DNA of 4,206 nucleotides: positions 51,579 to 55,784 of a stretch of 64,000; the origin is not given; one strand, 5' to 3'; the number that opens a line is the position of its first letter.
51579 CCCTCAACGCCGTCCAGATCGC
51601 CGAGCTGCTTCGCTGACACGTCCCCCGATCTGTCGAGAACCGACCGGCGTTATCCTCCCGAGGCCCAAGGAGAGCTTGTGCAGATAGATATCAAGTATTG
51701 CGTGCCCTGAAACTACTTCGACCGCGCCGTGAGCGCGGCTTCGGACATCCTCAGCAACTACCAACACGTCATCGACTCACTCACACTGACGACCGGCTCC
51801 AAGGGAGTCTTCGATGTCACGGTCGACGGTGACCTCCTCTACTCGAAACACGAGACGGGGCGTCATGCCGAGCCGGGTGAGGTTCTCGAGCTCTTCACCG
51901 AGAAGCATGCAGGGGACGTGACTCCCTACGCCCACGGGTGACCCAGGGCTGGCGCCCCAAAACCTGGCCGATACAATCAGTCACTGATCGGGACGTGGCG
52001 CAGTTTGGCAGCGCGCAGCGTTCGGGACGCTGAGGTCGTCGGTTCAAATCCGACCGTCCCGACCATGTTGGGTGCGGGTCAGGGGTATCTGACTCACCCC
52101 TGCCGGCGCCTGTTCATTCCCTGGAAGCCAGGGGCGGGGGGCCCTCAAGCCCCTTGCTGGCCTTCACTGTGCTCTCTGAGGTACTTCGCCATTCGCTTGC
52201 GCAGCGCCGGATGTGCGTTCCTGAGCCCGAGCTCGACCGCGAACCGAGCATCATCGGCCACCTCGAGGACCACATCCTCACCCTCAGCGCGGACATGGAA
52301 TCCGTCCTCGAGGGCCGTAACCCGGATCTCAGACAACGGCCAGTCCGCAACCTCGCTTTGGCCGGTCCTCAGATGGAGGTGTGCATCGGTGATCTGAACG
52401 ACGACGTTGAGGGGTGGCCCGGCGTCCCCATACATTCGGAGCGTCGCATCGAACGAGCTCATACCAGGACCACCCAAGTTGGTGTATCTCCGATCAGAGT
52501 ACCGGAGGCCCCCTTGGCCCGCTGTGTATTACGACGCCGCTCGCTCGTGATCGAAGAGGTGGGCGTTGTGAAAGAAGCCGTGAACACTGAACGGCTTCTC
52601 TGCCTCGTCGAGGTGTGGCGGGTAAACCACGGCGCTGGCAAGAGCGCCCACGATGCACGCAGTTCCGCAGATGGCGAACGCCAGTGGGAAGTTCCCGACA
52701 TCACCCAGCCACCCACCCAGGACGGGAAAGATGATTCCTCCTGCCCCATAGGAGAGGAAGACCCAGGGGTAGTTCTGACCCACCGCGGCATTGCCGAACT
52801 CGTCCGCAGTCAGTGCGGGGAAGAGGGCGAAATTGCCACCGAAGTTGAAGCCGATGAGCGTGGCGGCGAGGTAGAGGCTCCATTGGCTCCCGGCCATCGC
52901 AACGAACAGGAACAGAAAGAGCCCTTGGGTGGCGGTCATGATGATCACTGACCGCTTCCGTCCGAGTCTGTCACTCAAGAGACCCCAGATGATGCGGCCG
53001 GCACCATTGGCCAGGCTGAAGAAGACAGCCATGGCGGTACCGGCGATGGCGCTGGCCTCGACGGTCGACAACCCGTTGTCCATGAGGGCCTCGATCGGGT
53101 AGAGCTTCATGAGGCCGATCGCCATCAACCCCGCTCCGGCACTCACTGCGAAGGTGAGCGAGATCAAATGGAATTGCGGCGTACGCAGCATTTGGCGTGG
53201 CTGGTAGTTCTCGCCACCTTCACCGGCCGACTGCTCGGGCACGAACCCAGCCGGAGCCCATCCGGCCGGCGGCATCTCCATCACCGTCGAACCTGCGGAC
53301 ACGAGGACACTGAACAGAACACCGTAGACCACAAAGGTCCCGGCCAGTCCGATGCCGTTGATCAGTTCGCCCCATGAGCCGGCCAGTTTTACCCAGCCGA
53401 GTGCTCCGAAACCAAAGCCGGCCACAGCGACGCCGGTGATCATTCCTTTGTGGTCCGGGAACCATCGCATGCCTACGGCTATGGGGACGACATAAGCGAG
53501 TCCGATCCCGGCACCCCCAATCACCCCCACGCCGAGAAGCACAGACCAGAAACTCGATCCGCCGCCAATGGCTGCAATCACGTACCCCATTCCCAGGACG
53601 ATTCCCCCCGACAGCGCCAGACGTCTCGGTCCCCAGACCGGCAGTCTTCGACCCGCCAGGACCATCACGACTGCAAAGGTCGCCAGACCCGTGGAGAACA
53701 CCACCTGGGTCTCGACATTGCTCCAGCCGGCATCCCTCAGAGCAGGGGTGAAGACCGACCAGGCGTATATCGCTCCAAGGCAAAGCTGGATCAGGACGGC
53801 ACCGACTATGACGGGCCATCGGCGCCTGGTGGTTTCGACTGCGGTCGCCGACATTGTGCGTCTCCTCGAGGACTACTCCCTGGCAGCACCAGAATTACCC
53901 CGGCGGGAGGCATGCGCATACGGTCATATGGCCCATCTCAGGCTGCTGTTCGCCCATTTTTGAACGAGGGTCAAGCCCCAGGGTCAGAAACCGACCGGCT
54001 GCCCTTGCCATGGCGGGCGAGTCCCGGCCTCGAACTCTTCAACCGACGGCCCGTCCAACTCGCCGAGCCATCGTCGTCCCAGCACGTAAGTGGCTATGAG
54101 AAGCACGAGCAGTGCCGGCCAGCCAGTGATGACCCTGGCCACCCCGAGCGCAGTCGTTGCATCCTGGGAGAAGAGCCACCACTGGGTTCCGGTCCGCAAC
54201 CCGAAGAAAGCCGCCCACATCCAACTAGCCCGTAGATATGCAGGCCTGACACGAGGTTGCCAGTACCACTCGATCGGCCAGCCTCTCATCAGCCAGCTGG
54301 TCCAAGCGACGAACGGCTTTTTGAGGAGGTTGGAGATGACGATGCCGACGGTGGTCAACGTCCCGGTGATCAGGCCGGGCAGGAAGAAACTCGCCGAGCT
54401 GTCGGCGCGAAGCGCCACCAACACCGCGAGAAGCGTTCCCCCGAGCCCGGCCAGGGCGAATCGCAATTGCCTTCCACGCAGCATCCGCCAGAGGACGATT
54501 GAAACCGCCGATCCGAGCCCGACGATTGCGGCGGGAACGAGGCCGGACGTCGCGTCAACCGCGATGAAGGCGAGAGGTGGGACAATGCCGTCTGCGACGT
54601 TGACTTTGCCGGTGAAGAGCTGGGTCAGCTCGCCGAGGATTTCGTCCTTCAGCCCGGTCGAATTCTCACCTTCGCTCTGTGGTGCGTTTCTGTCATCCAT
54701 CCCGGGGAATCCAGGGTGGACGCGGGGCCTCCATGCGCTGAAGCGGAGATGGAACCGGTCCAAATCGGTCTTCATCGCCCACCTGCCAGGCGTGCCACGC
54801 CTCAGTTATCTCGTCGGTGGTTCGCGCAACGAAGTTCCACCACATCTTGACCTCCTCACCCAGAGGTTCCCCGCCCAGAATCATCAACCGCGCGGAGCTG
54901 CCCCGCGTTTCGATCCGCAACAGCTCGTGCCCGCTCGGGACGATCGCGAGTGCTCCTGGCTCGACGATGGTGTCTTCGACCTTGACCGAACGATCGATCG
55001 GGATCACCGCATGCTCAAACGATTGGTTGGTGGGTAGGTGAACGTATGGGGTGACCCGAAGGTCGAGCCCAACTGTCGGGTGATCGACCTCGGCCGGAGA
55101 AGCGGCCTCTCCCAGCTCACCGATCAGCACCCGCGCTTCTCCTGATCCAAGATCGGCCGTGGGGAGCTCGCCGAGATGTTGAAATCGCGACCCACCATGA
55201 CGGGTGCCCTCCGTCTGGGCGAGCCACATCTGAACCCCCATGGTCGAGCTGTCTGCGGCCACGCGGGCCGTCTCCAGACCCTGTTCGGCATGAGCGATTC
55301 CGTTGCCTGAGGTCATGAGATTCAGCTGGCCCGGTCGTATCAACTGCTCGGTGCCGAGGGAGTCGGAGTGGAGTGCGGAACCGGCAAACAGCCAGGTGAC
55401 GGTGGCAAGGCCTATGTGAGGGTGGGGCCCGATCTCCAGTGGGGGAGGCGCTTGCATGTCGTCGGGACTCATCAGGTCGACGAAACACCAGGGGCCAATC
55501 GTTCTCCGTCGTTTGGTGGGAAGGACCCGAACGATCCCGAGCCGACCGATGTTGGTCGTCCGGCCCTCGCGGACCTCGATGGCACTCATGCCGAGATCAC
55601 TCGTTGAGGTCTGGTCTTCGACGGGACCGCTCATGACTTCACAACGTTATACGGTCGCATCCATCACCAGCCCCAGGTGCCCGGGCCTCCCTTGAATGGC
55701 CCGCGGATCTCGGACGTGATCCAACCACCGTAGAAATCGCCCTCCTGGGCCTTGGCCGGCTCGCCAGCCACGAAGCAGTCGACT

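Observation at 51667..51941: Unannotatable-by-default selenoprotein: SelW/Rdx-family gene with in-frame UGA in a C-V-P-U motif plus SECIS-like hairpin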

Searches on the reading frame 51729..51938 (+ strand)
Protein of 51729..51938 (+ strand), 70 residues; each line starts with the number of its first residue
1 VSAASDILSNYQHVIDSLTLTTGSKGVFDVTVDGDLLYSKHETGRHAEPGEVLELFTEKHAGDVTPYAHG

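Call 6: search_protein_families(library=pfam, proteins=[window:51729-51938:+], max_evalue=1)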
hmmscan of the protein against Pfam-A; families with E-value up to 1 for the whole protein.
seq(70 aa): 1 family
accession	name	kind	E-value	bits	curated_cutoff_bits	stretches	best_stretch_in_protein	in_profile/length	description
PF10262.15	Rdx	-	7.6e-10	39.3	22.6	1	4-55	20-71/74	Rdx family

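Call 9: find_related_loci(query=window:51729-51938:+, collection=genome_contigs, flank=6000)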
Query seq(70 aa) (70 aa) in genome_contigs; peptide patterns used: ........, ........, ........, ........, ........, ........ (x = any residue, [..] = any of these).
600 stretches matched a pattern (row limit reached: there are more); 331 encode a relative of the query (tblastn E <= 1e-3); the best 80 are kept; 80 distinct loci.
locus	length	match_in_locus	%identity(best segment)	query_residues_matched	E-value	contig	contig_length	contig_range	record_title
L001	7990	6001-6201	79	1-67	5e-33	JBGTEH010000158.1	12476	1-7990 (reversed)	MAG: Ilumatobacteraceae bacterium isolate JTS-RE162 k141_7880275, whole genome shotgun sequence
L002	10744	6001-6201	78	1-67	1e-31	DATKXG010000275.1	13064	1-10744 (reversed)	MAG TPA_asm: Ilumatobacteraceae bacterium isolate SMAG_U14185 k141_5023487, whole genome shotgun sequence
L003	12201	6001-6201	76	1-67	8e-31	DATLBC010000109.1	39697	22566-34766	MAG TPA_asm: Ilumatobacteraceae bacterium isolate SMAG_U14288 k141_1473389, whole genome shotgun sequence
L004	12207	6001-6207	72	1-69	4e-30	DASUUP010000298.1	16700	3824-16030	MAG TPA_asm: Acidimicrobiia bacterium isolate SMAG_U1792 k141_599223, whole genome shotgun sequence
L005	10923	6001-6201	72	1-67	5e-30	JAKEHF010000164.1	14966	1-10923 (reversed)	MAG: Actinomycetota bacterium isolate PMV_6.36 PMV_6.36.k101_1008550, whole genome shotgun sequence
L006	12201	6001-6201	73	1-67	8e-30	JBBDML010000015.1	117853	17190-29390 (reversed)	MAG: Acidimicrobiia bacterium isolate LejiaB_65_21 Lejia_B_216_length_117853_cov_13, whole genome shotgun sequence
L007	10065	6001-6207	74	1-69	1e-29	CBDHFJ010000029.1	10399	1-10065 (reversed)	MAG: Acidimicrobiales bacterium isolate e8aadc22-aadd-464e-86f0-3648bb968b02 genome assembly, contig: contig_29, whole g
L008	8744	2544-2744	75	1-67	8e-30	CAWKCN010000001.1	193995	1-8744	MAG: Ilumatobacteraceae bacterium isolate MFD03804.bin.2.143 genome assembly, contig: contig_10186, whole genome shotgun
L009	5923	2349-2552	74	1-68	2e-29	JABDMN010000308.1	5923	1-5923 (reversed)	MAG: Acidimicrobiia bacterium isolate SS_bin_102 k127_3650069, whole genome shotgun sequence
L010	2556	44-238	77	1-66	2e-29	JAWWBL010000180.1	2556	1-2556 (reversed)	MAG: Acidimicrobiia bacterium isolate HN16.bin.10 k141_65146_length_2556_cov_41.1532, whole genome shotgun sequence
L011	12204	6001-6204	76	1-67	6e-29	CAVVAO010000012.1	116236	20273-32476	MAG: Ilumatobacteraceae bacterium isolate MFD09730.bin.3.85 genome assembly, contig: contig_30613, whole genome shotgun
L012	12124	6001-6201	72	1-67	1e-28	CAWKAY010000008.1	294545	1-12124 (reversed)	MAG: uncultured Acidimicrobiaceae bacterium isolate MFD09779.bin.1.222 genome assembly, contig: contig_44208, whole geno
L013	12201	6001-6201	70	1-67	1e-28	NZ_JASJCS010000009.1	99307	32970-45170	MAG: Ilumatobacter sp. isolate MO_167.B34 MO_167.c_155, whole genome shotgun sequence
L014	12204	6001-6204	69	1-68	1e-28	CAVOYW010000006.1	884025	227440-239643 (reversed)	MAG: uncultured Acidimicrobiales bacterium isolate MFD09779.bin.2.38 genome assembly, contig: contig_32468, whole genome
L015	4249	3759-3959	72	1-67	1e-28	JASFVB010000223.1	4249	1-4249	MAG: Acidimicrobiia bacterium isolate D1105M12metaG_Bin_69 D1105M12metaG_FD_scaffold_4455_c1, whole genome shotgun seque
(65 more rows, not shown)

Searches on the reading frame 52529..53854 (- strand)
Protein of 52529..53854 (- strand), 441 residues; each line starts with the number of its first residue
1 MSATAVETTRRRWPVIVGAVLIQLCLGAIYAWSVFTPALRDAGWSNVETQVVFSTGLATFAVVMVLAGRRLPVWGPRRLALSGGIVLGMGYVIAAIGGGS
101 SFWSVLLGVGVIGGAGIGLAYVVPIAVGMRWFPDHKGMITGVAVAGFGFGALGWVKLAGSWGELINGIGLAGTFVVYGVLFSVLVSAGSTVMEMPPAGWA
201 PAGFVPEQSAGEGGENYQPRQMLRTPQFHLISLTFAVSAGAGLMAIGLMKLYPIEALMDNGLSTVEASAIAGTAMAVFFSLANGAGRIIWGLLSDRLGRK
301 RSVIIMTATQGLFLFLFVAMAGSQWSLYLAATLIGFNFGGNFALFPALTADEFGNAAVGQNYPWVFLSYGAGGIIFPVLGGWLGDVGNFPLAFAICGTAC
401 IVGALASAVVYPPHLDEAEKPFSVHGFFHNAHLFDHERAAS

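Call 65: search_protein_families(library=pfam, proteins=[window:52529-53854:-], max_evalue=0.00001)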
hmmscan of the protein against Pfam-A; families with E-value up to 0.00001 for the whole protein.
window:52529-53854:- (441 aa): 1 family
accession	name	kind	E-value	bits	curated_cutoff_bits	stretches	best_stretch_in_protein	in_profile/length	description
PF07690.21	MFS_1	-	1.9e-29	103.1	33.4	2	270-415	33-178/347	Major Facilitator Superfamily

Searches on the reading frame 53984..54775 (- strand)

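Call 65: search_protein_families(library=pfam, proteins=[window:53984-54775:-], max_evalue=0.00001)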
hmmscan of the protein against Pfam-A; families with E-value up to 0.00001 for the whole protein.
window:53984-54775:- (263 aa): 1 family
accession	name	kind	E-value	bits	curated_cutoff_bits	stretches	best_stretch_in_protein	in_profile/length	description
PF11361.13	DUF3159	-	2.3e-31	109.5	34.2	1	56-235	3-183/188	Protein of unknown function (DUF3159)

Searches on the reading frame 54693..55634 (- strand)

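Call 65: search_protein_families(library=pfam, proteins=[window:54693-55634:-], max_evalue=0.00001)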
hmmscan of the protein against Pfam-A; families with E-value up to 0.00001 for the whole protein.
window:54693-55634:- (313 aa): 2 families
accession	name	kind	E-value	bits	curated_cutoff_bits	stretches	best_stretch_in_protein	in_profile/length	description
PF02678.22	Pirin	-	3.9e-23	82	26.1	1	37-138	7-108/108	Pirin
PF05726.19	Pirin_C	-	9.9e-18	64.9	27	1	192-286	4-100/103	Pirin C-terminal cupin domain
